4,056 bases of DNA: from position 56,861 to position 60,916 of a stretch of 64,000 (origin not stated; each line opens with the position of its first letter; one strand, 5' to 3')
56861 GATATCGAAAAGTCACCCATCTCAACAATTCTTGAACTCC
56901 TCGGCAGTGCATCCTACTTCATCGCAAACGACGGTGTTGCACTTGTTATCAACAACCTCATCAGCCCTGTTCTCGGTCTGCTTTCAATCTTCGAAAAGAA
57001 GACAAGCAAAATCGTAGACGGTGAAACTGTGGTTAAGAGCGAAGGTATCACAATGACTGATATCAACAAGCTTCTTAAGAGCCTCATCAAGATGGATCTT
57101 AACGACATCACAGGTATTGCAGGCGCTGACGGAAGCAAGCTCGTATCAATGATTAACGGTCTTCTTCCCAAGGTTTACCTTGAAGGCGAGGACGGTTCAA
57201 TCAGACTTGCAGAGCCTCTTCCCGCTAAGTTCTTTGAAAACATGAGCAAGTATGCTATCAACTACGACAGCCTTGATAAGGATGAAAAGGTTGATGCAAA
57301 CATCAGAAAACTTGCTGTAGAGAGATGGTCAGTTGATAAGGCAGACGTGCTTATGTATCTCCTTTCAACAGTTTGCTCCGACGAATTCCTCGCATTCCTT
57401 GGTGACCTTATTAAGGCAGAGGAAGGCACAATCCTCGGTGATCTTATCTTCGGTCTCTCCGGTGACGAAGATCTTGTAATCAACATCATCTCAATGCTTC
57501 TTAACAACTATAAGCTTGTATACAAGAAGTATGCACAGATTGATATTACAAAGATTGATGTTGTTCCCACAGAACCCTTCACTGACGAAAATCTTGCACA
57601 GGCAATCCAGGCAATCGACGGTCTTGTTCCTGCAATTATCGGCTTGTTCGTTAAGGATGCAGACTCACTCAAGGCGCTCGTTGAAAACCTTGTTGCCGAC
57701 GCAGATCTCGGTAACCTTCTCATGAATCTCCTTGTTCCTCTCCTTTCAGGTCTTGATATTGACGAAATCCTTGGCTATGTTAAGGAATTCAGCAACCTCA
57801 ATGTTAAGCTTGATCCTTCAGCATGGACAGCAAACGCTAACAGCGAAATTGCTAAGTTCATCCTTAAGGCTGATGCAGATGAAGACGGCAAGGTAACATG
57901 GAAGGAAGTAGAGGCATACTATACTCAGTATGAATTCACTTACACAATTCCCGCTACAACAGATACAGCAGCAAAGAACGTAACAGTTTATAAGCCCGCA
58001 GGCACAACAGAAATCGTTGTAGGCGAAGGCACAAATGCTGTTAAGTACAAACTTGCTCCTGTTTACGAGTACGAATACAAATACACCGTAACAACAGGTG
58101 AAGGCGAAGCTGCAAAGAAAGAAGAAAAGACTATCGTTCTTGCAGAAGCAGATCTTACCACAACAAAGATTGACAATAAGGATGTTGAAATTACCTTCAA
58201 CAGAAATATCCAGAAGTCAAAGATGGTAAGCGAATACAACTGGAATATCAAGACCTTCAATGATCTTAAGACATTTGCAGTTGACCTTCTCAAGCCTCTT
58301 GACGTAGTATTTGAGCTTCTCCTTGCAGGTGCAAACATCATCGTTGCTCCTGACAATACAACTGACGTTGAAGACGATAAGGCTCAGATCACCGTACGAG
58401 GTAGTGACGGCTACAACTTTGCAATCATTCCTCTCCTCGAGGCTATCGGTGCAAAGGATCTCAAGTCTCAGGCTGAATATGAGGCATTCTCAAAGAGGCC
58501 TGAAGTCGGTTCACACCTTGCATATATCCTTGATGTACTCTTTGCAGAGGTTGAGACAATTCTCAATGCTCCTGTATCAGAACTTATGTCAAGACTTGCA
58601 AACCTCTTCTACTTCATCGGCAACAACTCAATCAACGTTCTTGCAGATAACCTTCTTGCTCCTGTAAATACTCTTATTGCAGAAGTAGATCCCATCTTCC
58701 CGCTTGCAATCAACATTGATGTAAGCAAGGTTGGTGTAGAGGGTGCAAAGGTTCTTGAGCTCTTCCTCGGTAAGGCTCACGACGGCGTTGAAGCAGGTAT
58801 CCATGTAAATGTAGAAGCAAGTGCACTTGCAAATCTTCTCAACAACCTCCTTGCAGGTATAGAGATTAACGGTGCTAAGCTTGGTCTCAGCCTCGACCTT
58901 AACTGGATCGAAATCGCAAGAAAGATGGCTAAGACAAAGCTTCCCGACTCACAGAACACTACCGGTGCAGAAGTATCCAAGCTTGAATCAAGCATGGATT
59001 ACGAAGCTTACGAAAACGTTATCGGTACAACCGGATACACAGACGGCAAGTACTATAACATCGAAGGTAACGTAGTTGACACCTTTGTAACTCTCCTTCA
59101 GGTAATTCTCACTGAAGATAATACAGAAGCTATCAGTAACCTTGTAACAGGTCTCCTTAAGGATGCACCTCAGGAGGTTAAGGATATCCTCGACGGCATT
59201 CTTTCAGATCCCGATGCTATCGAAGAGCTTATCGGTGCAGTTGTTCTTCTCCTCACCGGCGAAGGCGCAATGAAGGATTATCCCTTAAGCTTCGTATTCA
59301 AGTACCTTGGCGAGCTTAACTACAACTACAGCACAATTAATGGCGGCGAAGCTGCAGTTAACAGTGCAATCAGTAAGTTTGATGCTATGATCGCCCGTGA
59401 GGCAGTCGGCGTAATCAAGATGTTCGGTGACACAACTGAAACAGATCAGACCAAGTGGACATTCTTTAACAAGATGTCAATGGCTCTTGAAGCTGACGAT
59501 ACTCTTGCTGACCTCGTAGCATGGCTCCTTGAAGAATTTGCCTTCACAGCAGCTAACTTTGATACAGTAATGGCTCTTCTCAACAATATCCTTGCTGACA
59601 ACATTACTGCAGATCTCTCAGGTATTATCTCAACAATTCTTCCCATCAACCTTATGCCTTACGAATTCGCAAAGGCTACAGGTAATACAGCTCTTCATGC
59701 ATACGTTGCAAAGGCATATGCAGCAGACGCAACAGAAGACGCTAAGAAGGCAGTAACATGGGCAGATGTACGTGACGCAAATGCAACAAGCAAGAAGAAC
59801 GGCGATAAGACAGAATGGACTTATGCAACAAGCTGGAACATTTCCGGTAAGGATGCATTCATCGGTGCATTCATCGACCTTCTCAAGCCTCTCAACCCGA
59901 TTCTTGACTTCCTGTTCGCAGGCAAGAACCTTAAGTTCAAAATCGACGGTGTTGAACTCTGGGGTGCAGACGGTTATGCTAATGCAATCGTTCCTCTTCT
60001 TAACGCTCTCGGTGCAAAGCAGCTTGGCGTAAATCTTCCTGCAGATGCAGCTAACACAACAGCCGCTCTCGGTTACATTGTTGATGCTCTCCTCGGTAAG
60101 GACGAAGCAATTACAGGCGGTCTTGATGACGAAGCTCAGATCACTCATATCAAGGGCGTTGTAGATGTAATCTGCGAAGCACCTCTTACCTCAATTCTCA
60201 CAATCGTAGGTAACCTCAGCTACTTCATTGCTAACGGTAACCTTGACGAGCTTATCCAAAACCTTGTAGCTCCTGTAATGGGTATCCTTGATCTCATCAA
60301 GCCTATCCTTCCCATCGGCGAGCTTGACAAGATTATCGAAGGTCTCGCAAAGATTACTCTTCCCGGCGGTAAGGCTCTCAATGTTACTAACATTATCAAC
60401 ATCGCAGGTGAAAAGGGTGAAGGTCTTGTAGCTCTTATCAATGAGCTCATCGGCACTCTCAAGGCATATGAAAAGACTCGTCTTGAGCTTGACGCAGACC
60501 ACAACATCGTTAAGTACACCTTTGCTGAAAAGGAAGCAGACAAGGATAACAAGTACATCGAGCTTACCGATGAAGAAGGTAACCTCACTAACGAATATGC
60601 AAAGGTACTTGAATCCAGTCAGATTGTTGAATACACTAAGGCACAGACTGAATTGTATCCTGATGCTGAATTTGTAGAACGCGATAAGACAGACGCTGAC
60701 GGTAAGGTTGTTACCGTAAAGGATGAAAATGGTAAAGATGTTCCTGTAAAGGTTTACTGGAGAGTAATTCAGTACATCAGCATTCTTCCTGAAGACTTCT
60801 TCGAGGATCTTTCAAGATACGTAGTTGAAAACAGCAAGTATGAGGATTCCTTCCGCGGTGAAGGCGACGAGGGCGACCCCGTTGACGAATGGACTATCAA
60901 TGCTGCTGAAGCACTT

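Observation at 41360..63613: The giant protein is built from at least 12 divergent tandem modules (507-882 aa) with a four-part conserved skeleton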

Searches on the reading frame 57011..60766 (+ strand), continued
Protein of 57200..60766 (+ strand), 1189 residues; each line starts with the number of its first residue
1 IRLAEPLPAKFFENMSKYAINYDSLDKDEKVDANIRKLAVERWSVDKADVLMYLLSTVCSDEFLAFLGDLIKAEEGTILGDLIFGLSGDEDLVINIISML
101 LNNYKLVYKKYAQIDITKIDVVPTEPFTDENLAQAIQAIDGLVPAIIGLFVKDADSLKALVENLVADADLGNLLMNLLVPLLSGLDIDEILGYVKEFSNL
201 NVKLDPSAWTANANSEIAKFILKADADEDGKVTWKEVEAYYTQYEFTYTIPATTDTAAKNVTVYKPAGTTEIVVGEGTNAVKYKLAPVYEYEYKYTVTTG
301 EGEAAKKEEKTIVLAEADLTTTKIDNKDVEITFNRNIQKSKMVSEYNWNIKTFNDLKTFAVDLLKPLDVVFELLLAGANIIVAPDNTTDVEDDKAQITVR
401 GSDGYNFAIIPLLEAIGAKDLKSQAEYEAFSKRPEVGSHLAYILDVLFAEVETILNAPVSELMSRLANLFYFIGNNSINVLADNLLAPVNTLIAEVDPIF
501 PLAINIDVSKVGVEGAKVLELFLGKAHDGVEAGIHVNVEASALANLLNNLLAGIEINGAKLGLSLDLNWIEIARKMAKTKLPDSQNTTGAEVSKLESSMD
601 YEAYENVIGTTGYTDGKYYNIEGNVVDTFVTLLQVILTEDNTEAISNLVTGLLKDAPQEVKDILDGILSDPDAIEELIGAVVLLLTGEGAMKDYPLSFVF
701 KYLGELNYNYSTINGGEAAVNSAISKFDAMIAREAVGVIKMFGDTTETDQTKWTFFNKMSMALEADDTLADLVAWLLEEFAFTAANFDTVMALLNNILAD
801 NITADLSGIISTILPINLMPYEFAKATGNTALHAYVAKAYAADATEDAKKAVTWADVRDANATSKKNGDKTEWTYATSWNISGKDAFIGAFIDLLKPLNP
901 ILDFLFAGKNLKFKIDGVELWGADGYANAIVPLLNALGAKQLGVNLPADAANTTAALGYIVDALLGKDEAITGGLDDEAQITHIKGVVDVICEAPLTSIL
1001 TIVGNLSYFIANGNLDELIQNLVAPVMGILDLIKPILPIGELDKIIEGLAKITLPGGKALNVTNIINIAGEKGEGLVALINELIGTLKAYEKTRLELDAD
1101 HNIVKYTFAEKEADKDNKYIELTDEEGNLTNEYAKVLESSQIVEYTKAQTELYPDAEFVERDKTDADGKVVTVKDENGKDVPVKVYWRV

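Call 81: fold_search(model_id=the predicted structure, library=viral)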
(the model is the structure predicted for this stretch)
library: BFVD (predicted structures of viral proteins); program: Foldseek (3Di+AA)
matches with E <= 10: 63; with E <= 0.001: 0
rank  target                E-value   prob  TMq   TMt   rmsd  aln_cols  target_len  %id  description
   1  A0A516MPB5            5.0e-01  0.04  0.06  0.11  27.5       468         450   11  (no name in the UniProt tables at hand)
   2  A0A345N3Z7            1.1e+00  0.02  0.04  0.07  76.7       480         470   10  (no name in the UniProt tables at hand)
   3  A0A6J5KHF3            1.4e+00  0.04  0.06  0.08  26.4       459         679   13  Uncharacterized protein [uncultured Caudovirales phage]
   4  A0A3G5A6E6            1.9e+00  0.07  0.04  0.14  23.5       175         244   14  Uncharacterized protein [Hyperionvirus sp.]
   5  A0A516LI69            1.9e+00  0.04  0.06  0.11  25.0       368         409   11  (no name in the UniProt tables at hand)
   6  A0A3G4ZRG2            2.0e+00  0.28  0.03  0.15   7.3        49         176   16  Uncharacterized protein [Dasosvirus sp.]
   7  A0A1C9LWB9            3.2e+00  0.38  0.03  0.34   3.5        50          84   16  (no name in the UniProt tables at hand)
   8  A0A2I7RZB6            3.3e+00  0.01  0.04  0.06  33.6       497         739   14  (no name in the UniProt tables at hand)
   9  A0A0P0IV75            4.0e+00  0.08  0.04  0.09   5.1        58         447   14  Tail fibers protein [Klebsiella phage vB_Kp1]
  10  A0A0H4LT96            4.6e+00  0.03  0.06  0.17  22.4       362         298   12  Uncharacterized protein (Fragment) [Lutzomyia reovirus 2]
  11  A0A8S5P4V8            4.8e+00  0.01  0.06  0.09  34.3       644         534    9  Portal [Siphoviridae sp. ct1Eo1]
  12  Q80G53                5.0e+00  0.11  0.03  0.26  12.8        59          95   17  ORF3 (Fragment) [Bovine papular stomatitis virus]
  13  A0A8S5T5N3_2          5.0e+00  0.01  0.07  0.08  34.1       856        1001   13  Tail tape measure (Fragment) [Siphoviridae sp. ctGpg14]
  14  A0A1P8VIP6            5.3e+00  0.02  0.04  0.12  23.4       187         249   11  Uncharacterized protein [Murid betaherpesvirus 3]
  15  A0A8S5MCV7            5.3e+00  0.01  0.03  0.10  37.2       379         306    9  Uncharacterized protein [Siphoviridae sp. ctDyb2]
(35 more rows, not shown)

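Call 91: search_protein_families(library=ncbifam, proteins=[P0161, P0164], max_evalue=0.1)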
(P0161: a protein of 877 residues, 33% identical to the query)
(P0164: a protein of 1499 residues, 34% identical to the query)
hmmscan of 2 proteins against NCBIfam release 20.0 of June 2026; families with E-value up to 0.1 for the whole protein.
P0161 (877 aa): 0 families

P0164 (1499 aa): 0 families

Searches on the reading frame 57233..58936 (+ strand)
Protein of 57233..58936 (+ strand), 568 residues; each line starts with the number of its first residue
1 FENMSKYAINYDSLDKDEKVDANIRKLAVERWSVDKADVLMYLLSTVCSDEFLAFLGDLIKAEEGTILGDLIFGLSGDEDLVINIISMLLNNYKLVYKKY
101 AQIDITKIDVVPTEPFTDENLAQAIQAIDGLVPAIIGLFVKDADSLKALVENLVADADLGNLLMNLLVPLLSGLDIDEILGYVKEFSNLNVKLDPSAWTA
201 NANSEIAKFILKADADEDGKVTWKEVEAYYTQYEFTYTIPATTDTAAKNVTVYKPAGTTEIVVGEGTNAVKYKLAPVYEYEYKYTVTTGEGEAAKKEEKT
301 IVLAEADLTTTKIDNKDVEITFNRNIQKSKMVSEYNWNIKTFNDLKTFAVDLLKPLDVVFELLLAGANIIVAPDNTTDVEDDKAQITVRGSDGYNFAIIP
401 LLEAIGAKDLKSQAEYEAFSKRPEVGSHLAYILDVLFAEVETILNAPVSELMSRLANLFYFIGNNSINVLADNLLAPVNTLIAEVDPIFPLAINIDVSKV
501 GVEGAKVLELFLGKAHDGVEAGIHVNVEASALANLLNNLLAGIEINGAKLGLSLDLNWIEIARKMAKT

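Call 33: predict_structure(alignment_id=A2)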
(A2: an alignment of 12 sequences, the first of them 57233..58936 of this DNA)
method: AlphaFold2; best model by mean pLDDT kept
length: 568 residues; sequences in the alignment: 12
mean_pLDDT: 56.6   pTM: 0.47
mean pLDDT of the five models: 56.6, 54.5, 49.4, 48.9, 45.5
residues with pLDDT >= 90: 3; 70-90: 169; 50-70: 177; < 50: 219
segments of 3 or more residues with pLDDT < 50: 1-52, 55-57, 59-62, 64-69, 75-124, 372-383, 485-568
pLDDT, mean of each block of 10 residues (from residue 1): 30 37 37 33 39 48 47 48 43 27 29 34 52 57 66 70 74 59 53 72 70 69 81 87 84 86 83 85 68 59 64 64 76 74 79 74 64 45 51 69 65 71 66 77 70 57 52 54 46 34 35 33 29 39 34 34 36
secondary structure, 60 per line:
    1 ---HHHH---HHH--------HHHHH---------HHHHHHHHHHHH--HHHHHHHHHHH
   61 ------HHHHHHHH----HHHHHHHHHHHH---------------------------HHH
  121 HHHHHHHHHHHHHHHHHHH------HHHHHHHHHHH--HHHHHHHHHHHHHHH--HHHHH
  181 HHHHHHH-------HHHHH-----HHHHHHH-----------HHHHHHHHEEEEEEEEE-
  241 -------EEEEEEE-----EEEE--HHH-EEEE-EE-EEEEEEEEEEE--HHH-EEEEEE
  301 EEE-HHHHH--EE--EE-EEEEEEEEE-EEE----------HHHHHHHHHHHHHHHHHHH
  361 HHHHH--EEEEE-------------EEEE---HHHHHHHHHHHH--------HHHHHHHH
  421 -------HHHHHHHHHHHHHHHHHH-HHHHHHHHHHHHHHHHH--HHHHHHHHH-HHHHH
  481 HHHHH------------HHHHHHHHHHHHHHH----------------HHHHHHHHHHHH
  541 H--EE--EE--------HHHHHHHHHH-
elements in order: H4-7 H22-26 H36-47 H50-60 H67-74 H79-90 H118-139 H146-156 H159-173 H176-187 H195-199 H205-211 H223-230 E231-239 E248-254 E260-263 E270-273 E278-288 E295-303 H305-309 E319-327 E329-331 H342-365 E368-372 E386-389 H393-404 H413-420 H428-445 H447-463 H466-474 H476-485 H498-512 H529-541 H558-567

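Call 37: fold_search(model_id=the predicted structure, library=pdb)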
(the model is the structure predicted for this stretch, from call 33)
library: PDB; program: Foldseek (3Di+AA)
matches with E <= 10: 298; with E <= 0.001: 0
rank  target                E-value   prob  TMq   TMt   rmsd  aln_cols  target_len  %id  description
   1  9w7u_A                3.1e-01  0.08  0.07  0.04  19.1       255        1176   11  SuperFi Cas9 - 20nt sgRNA - DNA ternary complex Class C (released 2025-12-31)
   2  9iz9_E                3.1e-01  0.06  0.05  0.07  25.7       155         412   18  VLP structure of Chikungunya virus complexed with C37 Fab, 2f block. (released 2025-08-06)
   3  7z4a_J                5.0e-01  0.02  0.08  0.07  34.5       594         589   11  Bacteriophage SU10 tail and bottom part of the capsid (C1) (released 2022-08-17)
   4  9ixi_E                5.6e-01  0.06  0.06  0.07  18.0       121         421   20  VLP structure of Chikungunya virus, 2f block. (released 2025-11-19)
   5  9iz9_H                5.6e-01  0.05  0.06  0.07  17.9       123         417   20  VLP structure of Chikungunya virus complexed with C37 Fab, 2f block. (released 2025-08-06)
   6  9j6d_F                5.9e-01  0.05  0.06  0.07  17.8       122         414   17  Structure of Chikungunya virus infectious particles, 2f block. (released 2025-12-03)
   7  9w7q_A                5.9e-01  0.04  0.06  0.04  19.9       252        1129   11  SuperFi Cas9 - 20nt sgRNA - DNA ternary complex Class A (released 2025-12-31)
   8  9j6d_E                6.2e-01  0.04  0.05  0.06  18.6       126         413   16  Structure of Chikungunya virus infectious particles, 2f block. (released 2025-12-03)
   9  9li2_A                7.7e-01  0.04  0.04  0.07  22.8       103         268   16  DCA-bound state of hPAC structure (released 2025-07-30)
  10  8t7s_A                7.7e-01  0.03  0.08  0.04  22.7       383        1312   10  SpRYmer bound to NAC PAM DNA (released 2024-05-01)
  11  9rbq_J                9.0e-01  0.04  0.05  0.06  17.8       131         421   15  Semliki Forest virus trimer 1 in complex with ApoER2 LA5 (released 2026-01-14)
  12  8wuv_A                9.5e-01  0.08  0.07  0.04  16.9       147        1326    9  SpCas9-MMLV RT-pegRNA-target DNA complex (elongation 16-nt) (released 2024-06-05)
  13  8spq_A                1.0e+00  0.03  0.07  0.04  21.3       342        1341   11  SpRY-Cas9:gRNA complex targeting TGG PAM DNA (released 2024-05-01)
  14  9w7t_A                1.1e+00  0.04  0.07  0.04  18.8       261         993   11  SuperFi Cas9 - 20nt sgRNA - DNA ternary complex Class B (released 2025-12-31)
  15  7ckq_G                1.1e+00  0.03  0.08  0.13  25.3       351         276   10  The cryo-EM structure of B. subtilis BmrR transcription activation complex (released 2020-12-16)
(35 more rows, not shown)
